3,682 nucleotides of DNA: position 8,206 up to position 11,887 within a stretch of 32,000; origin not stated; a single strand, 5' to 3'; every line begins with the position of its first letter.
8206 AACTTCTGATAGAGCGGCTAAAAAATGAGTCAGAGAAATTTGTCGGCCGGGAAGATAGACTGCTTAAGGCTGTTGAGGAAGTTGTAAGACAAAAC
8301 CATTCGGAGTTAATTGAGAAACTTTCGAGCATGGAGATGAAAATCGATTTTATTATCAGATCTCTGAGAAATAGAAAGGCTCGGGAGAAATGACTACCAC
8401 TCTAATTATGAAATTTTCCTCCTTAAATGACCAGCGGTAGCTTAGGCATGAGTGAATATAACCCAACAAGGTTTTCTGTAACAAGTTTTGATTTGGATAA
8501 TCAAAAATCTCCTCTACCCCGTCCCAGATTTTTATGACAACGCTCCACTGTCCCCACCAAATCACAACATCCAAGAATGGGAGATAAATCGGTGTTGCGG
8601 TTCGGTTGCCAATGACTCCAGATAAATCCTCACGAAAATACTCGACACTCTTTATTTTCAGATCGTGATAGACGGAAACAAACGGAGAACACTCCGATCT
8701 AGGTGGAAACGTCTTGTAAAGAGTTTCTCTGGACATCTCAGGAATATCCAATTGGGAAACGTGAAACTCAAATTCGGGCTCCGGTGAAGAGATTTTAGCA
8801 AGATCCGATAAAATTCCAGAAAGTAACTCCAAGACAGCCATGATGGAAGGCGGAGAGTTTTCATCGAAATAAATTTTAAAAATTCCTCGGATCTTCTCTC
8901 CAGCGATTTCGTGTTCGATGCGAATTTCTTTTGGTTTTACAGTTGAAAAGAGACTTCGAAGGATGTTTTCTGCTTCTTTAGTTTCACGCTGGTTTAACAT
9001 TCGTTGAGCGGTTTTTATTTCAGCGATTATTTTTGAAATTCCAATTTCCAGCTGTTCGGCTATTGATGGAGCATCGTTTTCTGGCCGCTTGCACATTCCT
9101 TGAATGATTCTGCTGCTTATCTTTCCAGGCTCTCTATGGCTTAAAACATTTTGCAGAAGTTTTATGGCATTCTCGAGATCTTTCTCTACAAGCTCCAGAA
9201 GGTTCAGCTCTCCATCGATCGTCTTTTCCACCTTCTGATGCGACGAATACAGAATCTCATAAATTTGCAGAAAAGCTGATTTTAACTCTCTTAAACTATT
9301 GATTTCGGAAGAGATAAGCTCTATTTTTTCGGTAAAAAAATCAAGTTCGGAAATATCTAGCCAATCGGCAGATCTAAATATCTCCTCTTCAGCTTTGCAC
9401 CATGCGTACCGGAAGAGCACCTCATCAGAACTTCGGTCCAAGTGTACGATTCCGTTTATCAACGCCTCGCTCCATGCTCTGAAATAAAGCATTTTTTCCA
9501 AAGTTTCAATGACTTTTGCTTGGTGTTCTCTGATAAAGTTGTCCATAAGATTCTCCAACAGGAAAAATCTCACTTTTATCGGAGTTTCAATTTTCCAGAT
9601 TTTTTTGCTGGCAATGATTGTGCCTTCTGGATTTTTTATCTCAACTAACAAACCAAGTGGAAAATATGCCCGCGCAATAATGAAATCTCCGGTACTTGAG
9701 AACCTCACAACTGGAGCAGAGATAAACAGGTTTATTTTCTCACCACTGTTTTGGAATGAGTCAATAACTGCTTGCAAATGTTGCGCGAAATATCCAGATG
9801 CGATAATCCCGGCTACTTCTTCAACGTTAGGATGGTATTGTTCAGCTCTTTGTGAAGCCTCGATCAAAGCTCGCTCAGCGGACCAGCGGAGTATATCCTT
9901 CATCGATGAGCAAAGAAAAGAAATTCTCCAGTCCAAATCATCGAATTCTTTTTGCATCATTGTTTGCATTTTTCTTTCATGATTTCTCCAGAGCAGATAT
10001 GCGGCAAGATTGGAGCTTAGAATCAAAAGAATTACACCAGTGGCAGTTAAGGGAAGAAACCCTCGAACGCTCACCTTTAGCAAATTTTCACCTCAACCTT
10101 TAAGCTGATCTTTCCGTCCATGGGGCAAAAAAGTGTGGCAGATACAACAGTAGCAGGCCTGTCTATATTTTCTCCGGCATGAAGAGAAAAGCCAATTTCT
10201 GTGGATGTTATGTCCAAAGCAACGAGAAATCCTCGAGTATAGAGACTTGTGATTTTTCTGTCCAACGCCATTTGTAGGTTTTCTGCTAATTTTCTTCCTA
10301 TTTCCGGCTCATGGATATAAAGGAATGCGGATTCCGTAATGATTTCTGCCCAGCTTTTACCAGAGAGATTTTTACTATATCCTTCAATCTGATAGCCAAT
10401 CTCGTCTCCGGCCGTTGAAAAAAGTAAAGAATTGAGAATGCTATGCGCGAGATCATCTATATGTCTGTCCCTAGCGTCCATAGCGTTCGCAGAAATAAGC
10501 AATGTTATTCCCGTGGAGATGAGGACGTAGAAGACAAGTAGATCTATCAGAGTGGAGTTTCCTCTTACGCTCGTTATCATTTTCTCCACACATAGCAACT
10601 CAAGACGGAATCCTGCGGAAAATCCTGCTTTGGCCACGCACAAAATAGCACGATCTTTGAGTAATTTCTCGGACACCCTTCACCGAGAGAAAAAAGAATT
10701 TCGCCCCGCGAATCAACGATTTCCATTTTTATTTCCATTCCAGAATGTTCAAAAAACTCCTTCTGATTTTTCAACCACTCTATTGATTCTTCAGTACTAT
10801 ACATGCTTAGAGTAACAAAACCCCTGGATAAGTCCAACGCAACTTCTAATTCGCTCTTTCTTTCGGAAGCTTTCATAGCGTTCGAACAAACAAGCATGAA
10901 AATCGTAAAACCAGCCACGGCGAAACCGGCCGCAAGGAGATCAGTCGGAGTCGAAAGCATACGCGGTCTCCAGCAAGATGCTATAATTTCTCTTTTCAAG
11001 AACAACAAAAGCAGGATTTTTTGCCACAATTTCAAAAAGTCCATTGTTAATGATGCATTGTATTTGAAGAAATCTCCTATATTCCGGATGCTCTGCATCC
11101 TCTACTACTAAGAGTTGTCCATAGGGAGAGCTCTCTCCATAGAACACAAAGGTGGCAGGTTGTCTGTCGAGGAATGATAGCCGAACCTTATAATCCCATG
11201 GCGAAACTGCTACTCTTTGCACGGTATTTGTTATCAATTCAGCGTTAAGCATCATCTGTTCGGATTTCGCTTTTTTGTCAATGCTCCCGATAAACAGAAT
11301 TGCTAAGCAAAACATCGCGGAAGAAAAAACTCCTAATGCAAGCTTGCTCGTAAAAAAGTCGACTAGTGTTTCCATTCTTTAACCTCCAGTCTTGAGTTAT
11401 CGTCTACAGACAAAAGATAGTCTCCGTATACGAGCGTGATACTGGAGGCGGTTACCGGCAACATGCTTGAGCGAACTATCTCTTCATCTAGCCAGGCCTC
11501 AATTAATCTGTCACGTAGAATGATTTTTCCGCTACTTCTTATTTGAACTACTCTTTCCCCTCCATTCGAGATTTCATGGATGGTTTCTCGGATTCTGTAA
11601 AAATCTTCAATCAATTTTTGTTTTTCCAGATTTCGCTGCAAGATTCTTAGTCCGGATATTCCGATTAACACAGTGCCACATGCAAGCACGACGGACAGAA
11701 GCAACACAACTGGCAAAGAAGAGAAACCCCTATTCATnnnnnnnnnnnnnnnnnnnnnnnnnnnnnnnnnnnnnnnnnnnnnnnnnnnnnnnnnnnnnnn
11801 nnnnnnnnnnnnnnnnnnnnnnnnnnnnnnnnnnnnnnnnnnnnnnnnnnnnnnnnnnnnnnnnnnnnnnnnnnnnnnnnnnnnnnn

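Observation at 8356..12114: Orphan six-gene, translationally coupled operon of prepilin-like / N-terminally anchored proteins with no recognisable domains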

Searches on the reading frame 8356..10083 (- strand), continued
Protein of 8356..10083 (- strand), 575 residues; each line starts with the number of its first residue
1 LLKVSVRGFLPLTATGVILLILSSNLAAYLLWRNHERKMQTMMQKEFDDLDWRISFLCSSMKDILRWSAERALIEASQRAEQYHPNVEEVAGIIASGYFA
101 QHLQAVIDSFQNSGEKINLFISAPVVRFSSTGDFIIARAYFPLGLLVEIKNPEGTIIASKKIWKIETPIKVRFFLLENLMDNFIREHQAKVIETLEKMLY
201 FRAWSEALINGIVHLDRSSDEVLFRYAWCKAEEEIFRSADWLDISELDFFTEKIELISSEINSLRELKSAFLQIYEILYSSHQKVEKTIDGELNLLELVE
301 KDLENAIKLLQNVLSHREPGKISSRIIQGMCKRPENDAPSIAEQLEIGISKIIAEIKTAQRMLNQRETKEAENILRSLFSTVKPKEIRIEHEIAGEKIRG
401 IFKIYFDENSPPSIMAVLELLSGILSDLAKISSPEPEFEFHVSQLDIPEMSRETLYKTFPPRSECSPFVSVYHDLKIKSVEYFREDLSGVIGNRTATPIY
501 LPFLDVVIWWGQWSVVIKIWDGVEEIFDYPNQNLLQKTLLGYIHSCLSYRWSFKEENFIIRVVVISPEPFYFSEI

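Call 95: search_solved_structures(query=A1, max_evalue=1)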
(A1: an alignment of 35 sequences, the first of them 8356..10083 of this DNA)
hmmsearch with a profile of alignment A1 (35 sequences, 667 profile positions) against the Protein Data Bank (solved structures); distinct sequences matched with E-value up to 1: 214 (the best 60 are shown).
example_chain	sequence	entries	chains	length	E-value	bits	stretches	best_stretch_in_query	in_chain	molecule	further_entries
2ch7_B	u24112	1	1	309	4.8e-05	25.5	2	271-402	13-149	METHYL-ACCEPTING CHEMOTAXIS PROTEIN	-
3ja6_H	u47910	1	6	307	5.2e-05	25.4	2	271-402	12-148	Methyl-accepting chemotaxis protein 2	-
2ch7_A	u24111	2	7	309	0.0001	24.4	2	271-443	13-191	METHYL-ACCEPTING CHEMOTAXIS PROTEIN | Methyl-accepting chemotaxis protein 2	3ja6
8iah_U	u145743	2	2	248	0.00012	24.1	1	255-431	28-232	Tropomyosin-1.9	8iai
5cwb_A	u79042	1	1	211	0.00022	23.3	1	271-455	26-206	Designed helical repeat protein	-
7zr2_A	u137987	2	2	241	0.00024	23.1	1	319-523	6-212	Spike protein S2',Chimeric protein mimic of SARS-CoV-2 Spike HR1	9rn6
4tql_A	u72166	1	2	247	0.00032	22.7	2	278-419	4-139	Three helix bundle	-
6tik_C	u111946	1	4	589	0.00036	22.6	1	255-453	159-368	Capsid protein,Putative adhesin/invasin,Capsid protein,Factor H-binding protein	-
1eq1_A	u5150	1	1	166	0.00037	22.5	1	260-406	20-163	APOLIPOPHORIN-III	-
7c53_A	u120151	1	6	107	0.00064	21.7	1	319-408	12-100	Spike protein S2',pan-CoVs inhibitor EK1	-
2yo3_A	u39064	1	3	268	0.0019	20.2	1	382-458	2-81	GENERAL CONTROL PROTEIN GCN4, PUTATIVE INNER MEMBRANE PROTEIN, GENERAL CONTROL PROTEIN GCN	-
4uos_A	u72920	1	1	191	0.0025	19.8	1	271-447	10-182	DESIGNED HELICAL BUNDLE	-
5gox_A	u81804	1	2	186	0.0029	19.6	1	281-444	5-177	DNA repair protein RAD50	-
5zuv_A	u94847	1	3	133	0.0039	19.2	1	295-408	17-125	Spike glycoprotein,Spike glycoprotein,inhibitor EK1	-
9y5h_B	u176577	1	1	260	0.004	19.1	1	276-418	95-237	sc-t-SNARE-diff-#3.3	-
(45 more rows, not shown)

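Call 105: fold_search(model_id=the predicted structure, library=viral)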
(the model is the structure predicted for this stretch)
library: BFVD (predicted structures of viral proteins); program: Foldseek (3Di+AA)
matches with E <= 10: 774; with E <= 0.001: 0
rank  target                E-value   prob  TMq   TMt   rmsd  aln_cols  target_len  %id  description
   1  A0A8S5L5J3            7.5e-03  0.13  0.07  0.09  31.9       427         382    7  Maturation protein [ssRNA phage SRR7976325_21]
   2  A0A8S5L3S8            1.4e-02  0.14  0.08  0.11  28.4       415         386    8  Maturation protein [ssRNA phage SRR5208570_4]
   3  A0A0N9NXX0            2.4e-02  0.89  0.15  0.35  11.9       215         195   10  Uncharacterized protein [Acidianus bottle-shaped virus 2 strain ABV2]
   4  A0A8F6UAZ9            3.2e-02  0.06  0.07  0.07  34.2       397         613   11  Putative DNA double-strand break repair rad50 ATPase-like protein [Rhinella marina erythrocytic-like virus]
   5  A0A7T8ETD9            3.9e-02  0.10  0.09  0.13  31.9       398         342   10  (no name in the UniProt tables at hand)
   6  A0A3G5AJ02            6.4e-02  0.10  0.09  0.07  24.2       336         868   12  DNA double-stranded break repair ATPase [Solumvirus sp.]
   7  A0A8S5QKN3            8.8e-02  0.08  0.10  0.14  35.4       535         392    7  Lipoprotein [Siphoviridae sp. ctezl47]
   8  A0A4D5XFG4            9.8e-02  0.04  0.05  0.04  50.2       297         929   16  Chromosome segregation ATPase [Pithovirus LCPAC102]
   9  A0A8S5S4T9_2          1.0e-01  0.06  0.08  0.07  30.7       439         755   14  Minor tail protein [Siphoviridae sp. ctiV651]
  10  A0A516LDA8            1.2e-01  0.08  0.11  0.11  43.7       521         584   12  (no name in the UniProt tables at hand)
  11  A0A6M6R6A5            1.2e-01  0.03  0.08  0.05  33.7       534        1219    9  (no name in the UniProt tables at hand)
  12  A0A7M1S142            1.3e-01  0.54  0.08  0.22  10.6        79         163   15  Uncharacterized protein [uncultured phage cr271_1]
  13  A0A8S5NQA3            1.9e-01  0.02  0.06  0.06  33.5       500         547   10  Uncharacterized protein [Myoviridae sp. ctj3P51]
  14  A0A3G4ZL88            2.0e-01  0.12  0.10  0.18  22.9       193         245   13  Syntaxin-51 [Terrestrivirus sp.]
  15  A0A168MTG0            2.2e-01  0.05  0.09  0.09  32.2       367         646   10  (no name in the UniProt tables at hand)
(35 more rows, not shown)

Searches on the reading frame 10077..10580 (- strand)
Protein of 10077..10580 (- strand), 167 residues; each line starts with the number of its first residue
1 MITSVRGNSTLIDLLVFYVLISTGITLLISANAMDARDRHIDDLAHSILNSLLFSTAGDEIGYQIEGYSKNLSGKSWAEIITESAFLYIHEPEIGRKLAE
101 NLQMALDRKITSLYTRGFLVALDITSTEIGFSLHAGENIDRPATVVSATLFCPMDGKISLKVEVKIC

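Call 5: search_protein_families(library=pfam, max_evalue=1, proteins=[window:10077-10580:-])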
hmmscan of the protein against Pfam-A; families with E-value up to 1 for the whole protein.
window:10077-10580:- (167 aa): 1 family
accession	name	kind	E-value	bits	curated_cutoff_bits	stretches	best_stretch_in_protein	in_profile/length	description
PF14002.11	YniB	-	0.17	12.2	27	1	10-43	73-106/166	YniB-like protein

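Call 6: search_protein_families(library=ncbifam, max_evalue=1, proteins=[window:10077-10580:-])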
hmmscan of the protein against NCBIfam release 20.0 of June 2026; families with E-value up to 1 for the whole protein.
window:10077-10580:- (167 aa): 0 families

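Call 56: search_solved_structures(query=A7, max_evalue=10)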
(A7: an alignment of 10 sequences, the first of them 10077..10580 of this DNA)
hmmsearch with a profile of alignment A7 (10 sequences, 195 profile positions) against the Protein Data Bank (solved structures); distinct sequences matched with E-value up to 10: 0.

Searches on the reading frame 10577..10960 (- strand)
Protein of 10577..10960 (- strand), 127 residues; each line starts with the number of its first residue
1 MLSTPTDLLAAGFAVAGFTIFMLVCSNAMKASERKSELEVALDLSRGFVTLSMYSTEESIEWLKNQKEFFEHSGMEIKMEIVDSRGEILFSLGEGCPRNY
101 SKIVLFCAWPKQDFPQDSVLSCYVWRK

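Call 5: search_protein_families(library=pfam, max_evalue=1, proteins=[window:10577-10960:-])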
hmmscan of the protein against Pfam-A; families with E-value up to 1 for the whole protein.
window:10577-10960:- (127 aa): 0 families

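Call 6: search_protein_families(library=ncbifam, max_evalue=1, proteins=[window:10577-10960:-])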
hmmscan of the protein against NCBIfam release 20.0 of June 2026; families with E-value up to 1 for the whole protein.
window:10577-10960:- (127 aa): 1 family
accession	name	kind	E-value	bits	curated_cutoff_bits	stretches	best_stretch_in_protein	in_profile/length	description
TIGR03217.1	4OH_2_O_val_ald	equivalog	0.22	10.7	286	1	29-89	111-170/334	4-hydroxy-2-oxovalerate aldolase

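Call 55: search_solved_structures(query=A6, max_evalue=10)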
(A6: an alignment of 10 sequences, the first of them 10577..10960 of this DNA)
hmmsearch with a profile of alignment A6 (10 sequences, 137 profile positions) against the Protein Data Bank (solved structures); distinct sequences matched with E-value up to 10: 23.
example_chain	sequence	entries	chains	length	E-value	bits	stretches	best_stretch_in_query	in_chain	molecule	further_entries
6d69_A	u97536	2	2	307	0.00036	23.7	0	72-119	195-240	NHL Repeat Region of D. melanogaster Thin | Thin, isoform D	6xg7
4zlr_A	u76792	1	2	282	0.012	18.7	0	76-112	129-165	Brain tumor protein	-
1q7f_A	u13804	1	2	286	0.013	18.7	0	76-112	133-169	brain tumor CG10719-PA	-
5ex7_A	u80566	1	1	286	0.013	18.6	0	76-112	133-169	Brain tumor protein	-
6fpt_A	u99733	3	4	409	0.073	16.2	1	74-113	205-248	E3 ubiquitin-protein ligase TRIM71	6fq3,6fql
7qrw_A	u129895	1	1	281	0.08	16.1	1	72-109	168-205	Isoform 4 of Tripartite motif-containing protein 3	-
5l6z_A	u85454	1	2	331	0.086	16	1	65-121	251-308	leucylaminopeptidase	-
5ne7_A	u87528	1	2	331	0.086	16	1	65-121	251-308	AMINOPEPTIDASE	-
4p6y_A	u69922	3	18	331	0.086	16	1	65-121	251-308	Aminopeptidase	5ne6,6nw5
5ne9_A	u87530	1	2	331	0.09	15.9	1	65-120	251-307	AMINOPEPTIDASE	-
5ne8_A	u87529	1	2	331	0.09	15.9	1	65-120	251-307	AMINOPEPTIDASE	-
3isx_A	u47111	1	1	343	0.091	15.9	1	65-121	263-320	Endoglucanase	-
8j72_A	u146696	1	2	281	0.26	14.4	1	84-113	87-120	E3 ubiquitin-protein ligase TRIM71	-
7qrx_A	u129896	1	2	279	0.31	14.2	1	84-113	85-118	E3 ubiquitin-protein ligase TRIM71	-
9jur_A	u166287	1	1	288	0.35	14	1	84-113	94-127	E3 ubiquitin-protein ligase TRIM71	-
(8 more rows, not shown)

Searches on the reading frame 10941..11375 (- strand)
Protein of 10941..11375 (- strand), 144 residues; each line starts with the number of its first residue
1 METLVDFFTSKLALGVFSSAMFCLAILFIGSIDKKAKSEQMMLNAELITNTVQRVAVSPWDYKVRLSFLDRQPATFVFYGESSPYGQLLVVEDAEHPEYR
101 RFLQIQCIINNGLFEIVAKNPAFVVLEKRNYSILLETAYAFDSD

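Call 5: search_protein_families(library=pfam, max_evalue=1, proteins=[window:10941-11375:-])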
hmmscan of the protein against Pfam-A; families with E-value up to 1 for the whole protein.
window:10941-11375:- (144 aa): 0 families

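Call 6: search_protein_families(library=ncbifam, max_evalue=1, proteins=[window:10941-11375:-])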
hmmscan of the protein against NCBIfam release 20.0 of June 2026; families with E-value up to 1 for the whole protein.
window:10941-11375:- (144 aa): 0 families

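Call 54: search_solved_structures(query=A5, max_evalue=10)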
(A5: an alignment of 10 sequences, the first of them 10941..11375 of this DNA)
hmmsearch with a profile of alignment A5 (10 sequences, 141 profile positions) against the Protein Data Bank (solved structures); distinct sequences matched with E-value up to 10: 7.
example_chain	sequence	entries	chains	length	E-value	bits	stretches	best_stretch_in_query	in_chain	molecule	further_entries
1o1j_A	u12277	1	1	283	0.28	14.3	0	43-65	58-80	Hemoglobin Alpha chain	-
1o1l_A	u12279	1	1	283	0.28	14.3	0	43-65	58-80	Hemoglobin Alpha chain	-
1o1m_A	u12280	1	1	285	0.29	14.3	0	43-65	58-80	Hemoglobin Alpha chain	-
1abw_A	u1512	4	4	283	0.74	12.9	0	44-65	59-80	HEMOGLOBIN-BASED BLOOD SUBSTITUTE | HEMOGLOBIN | PROTEIN (DEOXYHEMOGLOBIN (ALPHA CHAIN))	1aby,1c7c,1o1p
1c7d_A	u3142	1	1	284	0.75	12.9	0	44-65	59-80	PROTEIN (DEOXYHEMOGLOBIN (ALPHA CHAIN))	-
1o1n_A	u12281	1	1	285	0.77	12.9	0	44-65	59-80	Hemoglobin Alpha chain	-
5yyl_C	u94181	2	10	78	1.1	12.3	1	17-72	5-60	Apisimin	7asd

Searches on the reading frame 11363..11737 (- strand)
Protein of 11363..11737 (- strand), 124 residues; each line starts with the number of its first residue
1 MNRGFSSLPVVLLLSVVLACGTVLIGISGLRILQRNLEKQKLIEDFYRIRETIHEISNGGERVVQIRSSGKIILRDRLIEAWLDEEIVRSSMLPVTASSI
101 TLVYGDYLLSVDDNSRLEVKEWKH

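Call 5: search_protein_families(library=pfam, max_evalue=1, proteins=[window:11363-11737:-])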
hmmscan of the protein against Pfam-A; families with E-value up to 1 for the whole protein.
window:11363-11737:- (124 aa): 1 family
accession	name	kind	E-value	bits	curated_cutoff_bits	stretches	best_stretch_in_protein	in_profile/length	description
PF06305.16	LapA_dom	-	0.086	13.2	28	1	7-42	16-52/64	Lipopolysaccharide assembly protein A domain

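Call 6: search_protein_families(library=ncbifam, max_evalue=1, proteins=[window:11363-11737:-])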
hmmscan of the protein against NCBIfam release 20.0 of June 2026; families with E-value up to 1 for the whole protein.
window:11363-11737:- (124 aa): 0 families

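Call 53: search_solved_structures(query=A4, max_evalue=10)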
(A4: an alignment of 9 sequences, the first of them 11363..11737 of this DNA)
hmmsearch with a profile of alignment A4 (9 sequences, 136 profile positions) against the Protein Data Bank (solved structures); distinct sequences matched with E-value up to 10: 7.
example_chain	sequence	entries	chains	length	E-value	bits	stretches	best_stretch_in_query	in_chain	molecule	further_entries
4wsl_A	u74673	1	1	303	1.8e-05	27.6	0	19-48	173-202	Pentatricopeptide repeat protein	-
4wn4_A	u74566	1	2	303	4.5e-05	26.3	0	19-48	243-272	Pentatricopeptide repeat protein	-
6y07_A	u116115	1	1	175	0.01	18.7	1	35-81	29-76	sohair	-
3mfn_A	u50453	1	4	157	0.45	13.4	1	41-90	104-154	Uncharacterized protein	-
1v1c_A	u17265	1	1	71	0.58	13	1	95-124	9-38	OBSCURIN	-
6dga_A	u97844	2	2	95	0.96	12.3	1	82-113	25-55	RpfR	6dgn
4dll_A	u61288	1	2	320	1.2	12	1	26-86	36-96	2-hydroxy-3-oxopropionate reductase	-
